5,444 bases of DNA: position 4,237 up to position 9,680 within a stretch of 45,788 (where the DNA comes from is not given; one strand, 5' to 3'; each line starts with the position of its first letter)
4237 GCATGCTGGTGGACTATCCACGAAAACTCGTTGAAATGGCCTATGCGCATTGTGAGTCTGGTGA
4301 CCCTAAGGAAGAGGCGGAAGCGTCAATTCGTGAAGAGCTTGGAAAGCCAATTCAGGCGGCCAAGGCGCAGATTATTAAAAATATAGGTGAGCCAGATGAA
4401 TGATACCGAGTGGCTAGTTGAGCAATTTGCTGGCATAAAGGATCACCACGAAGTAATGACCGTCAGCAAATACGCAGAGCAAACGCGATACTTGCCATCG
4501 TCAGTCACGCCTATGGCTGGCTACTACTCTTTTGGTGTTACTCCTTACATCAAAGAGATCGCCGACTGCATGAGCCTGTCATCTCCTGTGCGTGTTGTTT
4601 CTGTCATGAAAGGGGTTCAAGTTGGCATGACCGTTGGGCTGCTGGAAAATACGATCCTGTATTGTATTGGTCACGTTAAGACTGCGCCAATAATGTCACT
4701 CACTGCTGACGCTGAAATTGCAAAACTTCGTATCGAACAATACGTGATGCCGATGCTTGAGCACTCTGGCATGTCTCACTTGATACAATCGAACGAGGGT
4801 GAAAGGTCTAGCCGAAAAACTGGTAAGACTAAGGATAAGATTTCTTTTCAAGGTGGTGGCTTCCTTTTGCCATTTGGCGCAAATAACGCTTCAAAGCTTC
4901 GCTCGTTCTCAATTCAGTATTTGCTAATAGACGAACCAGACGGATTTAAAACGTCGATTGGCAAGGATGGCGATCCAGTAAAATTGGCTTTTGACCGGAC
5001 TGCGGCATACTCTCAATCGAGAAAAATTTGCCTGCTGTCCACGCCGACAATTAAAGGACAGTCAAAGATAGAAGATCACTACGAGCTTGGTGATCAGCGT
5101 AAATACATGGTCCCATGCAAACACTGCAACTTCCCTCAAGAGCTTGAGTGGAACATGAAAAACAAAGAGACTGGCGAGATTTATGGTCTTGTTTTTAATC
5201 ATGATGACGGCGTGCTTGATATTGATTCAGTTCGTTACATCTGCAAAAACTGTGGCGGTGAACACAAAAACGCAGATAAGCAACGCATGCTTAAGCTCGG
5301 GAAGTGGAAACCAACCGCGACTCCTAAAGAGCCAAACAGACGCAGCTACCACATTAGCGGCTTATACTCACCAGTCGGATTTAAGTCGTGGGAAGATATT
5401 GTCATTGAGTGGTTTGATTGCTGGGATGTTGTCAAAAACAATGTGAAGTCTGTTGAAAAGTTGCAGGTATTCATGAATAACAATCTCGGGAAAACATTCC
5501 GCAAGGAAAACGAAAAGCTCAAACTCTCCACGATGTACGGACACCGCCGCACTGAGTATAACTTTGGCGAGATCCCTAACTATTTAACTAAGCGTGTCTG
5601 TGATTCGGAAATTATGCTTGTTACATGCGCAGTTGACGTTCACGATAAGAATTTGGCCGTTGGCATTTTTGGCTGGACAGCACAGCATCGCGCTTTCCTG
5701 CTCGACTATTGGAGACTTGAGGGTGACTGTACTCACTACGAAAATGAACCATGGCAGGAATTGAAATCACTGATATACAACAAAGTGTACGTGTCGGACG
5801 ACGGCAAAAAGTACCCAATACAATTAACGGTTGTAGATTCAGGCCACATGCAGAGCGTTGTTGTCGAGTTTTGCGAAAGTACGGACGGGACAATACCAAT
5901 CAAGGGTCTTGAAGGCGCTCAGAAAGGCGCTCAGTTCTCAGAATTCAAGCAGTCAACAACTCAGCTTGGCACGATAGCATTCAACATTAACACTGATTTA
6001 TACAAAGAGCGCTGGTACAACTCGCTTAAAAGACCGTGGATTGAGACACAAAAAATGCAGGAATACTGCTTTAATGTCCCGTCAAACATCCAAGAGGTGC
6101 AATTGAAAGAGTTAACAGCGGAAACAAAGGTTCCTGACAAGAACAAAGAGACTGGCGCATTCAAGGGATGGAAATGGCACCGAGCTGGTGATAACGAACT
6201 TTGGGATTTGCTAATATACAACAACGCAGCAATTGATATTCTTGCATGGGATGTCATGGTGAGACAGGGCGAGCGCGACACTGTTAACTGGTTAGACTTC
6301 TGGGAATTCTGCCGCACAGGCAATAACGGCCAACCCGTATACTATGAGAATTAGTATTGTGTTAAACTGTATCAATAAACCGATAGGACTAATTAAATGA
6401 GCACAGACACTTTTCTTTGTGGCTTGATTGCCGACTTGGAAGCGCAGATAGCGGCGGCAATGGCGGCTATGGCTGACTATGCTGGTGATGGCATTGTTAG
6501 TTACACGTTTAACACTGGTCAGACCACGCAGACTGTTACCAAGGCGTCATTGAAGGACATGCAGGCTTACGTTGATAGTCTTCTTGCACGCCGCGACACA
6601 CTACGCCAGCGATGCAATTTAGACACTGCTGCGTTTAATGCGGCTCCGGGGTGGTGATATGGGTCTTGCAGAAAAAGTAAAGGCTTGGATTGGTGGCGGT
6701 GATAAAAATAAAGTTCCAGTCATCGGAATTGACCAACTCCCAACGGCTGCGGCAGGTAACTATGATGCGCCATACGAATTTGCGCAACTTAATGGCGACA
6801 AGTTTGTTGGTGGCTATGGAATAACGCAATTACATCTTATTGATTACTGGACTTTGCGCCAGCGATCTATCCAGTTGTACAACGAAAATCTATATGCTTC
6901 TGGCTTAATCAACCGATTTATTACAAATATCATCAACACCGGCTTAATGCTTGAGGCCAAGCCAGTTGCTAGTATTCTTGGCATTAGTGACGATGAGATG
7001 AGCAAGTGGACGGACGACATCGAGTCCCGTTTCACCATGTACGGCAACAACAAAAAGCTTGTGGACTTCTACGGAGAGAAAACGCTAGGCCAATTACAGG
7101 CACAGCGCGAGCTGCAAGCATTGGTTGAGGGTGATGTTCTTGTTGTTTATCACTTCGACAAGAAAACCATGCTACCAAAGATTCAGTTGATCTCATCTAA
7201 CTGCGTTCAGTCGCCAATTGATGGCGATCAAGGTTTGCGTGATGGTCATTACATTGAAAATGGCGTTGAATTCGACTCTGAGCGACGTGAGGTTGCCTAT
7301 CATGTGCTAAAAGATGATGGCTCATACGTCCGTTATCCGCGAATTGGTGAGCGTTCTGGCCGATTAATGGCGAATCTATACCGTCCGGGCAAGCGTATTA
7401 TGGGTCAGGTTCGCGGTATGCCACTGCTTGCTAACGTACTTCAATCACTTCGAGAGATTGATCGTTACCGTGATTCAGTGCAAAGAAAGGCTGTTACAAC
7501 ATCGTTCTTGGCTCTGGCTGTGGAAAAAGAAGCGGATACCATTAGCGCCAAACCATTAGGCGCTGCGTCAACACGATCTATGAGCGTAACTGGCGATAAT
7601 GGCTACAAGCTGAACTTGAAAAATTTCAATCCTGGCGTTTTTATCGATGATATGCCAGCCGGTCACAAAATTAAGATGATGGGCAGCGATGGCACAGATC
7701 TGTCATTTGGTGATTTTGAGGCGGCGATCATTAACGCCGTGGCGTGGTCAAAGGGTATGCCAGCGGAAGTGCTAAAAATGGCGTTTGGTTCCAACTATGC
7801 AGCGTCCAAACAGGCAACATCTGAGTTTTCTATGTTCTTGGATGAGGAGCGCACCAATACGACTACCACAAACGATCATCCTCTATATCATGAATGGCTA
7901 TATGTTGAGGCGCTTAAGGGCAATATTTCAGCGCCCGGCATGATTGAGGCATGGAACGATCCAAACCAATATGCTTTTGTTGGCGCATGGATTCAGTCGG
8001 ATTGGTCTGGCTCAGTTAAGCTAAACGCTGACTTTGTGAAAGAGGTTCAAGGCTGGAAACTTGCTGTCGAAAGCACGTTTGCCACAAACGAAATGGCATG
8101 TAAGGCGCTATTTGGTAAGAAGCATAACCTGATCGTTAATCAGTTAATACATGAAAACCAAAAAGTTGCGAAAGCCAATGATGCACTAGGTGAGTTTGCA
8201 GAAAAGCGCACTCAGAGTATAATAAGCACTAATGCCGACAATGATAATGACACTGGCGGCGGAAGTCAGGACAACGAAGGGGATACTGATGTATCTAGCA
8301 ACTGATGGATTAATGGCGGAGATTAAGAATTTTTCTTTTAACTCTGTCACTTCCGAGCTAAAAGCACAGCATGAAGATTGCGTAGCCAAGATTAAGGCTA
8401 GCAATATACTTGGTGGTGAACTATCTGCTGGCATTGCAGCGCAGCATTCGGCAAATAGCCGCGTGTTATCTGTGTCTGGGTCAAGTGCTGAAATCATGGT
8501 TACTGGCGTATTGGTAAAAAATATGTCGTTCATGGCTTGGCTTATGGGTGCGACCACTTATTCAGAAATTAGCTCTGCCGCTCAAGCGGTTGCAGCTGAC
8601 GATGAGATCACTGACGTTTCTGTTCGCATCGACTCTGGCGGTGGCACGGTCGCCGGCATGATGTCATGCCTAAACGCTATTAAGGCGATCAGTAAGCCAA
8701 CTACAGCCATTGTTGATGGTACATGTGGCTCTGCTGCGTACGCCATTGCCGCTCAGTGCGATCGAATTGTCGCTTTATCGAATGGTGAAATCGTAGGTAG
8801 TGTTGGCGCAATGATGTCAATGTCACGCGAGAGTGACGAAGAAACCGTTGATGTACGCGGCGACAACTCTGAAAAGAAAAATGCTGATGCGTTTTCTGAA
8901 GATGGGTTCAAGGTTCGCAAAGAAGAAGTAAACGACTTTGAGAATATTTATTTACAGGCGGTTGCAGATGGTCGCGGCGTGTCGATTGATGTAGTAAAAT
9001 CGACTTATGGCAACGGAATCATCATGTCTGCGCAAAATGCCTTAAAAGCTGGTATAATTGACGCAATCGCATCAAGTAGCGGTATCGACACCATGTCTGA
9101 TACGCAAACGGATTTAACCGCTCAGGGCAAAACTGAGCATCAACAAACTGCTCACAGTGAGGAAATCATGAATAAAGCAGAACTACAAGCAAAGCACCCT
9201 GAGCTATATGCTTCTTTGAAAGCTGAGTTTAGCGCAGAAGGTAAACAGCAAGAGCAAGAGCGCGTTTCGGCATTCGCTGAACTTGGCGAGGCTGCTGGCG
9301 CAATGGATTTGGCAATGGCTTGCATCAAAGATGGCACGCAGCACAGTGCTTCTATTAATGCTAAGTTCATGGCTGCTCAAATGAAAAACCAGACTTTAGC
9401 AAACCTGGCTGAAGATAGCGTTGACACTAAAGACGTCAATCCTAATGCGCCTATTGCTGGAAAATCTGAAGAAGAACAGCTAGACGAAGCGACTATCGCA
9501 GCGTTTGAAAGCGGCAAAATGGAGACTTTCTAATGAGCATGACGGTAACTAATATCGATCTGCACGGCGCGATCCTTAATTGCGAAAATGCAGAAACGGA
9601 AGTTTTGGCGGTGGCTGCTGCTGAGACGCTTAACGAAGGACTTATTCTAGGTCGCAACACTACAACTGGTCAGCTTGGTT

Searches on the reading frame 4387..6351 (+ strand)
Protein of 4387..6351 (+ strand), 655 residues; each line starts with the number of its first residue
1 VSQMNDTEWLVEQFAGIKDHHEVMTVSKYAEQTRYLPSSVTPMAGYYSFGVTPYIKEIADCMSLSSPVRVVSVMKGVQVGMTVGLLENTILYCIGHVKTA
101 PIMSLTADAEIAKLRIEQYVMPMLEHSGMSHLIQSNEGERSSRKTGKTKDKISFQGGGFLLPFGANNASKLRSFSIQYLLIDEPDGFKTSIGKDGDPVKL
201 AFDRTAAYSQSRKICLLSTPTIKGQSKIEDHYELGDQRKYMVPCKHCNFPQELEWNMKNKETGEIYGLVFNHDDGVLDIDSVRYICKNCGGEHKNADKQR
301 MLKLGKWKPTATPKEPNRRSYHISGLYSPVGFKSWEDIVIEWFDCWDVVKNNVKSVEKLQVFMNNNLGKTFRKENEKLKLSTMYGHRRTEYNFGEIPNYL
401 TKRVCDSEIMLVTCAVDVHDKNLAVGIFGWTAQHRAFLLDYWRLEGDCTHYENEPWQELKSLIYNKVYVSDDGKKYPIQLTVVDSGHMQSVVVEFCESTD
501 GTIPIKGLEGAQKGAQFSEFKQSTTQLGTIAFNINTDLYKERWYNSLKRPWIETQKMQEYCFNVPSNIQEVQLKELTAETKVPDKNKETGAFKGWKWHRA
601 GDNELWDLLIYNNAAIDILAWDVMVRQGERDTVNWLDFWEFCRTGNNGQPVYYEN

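Call 60: search_protein_families(library=pfam, proteins=[window:4387-6351:+], max_evalue=0.001)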
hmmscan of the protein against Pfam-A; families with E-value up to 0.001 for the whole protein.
window:4387-6351:+ (655 aa): 2 families
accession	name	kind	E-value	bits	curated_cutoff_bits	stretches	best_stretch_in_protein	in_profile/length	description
PF05876.18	GpA_ATPase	-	2.1e-55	188.5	25.6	1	44-307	4-247/247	Phage terminase large subunit gpA, ATPase domain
PF20454.4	GpA_nuclease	-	1.9e-41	142.7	22.5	1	319-621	2-289/294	Terminase large subunit gpA, endonuclease domain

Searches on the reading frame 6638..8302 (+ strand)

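Call 60: search_protein_families(library=pfam, proteins=[window:6638-8302:+], max_evalue=0.001)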
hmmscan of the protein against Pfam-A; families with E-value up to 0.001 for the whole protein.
window:6638-8302:+ (555 aa): 1 family
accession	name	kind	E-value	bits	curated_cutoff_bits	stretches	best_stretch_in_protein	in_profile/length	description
PF05136.18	Phage_portal_2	-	3.2e-49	168.4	32.9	1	61-401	14-350/354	Phage portal protein, lambda family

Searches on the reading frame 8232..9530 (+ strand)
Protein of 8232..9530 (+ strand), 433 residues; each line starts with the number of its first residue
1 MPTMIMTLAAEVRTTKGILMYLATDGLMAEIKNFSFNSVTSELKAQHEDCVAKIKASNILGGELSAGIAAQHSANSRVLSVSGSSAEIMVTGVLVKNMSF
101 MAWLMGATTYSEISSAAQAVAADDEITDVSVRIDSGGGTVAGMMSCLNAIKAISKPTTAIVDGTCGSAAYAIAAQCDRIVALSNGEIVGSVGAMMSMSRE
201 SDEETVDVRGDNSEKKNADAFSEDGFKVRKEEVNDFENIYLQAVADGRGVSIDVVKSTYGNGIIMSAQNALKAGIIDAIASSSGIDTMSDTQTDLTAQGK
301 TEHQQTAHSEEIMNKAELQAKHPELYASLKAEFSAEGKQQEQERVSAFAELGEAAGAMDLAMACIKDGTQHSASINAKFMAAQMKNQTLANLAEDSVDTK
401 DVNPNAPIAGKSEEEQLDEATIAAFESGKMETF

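Call 60: search_protein_families(library=pfam, proteins=[window:8232-9530:+], max_evalue=0.001)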
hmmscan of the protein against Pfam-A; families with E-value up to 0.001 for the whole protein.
window:8232-9530:+ (433 aa): 2 families
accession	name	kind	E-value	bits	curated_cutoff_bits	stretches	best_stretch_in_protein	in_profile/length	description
PF01343.23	Peptidase_S49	-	3e-11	44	24.9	1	151-283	3-141/154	Peptidase family S49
PF00574.28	CLP_protease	-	2.4e-07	31.2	20.2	0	110-178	30-98/182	Clp protease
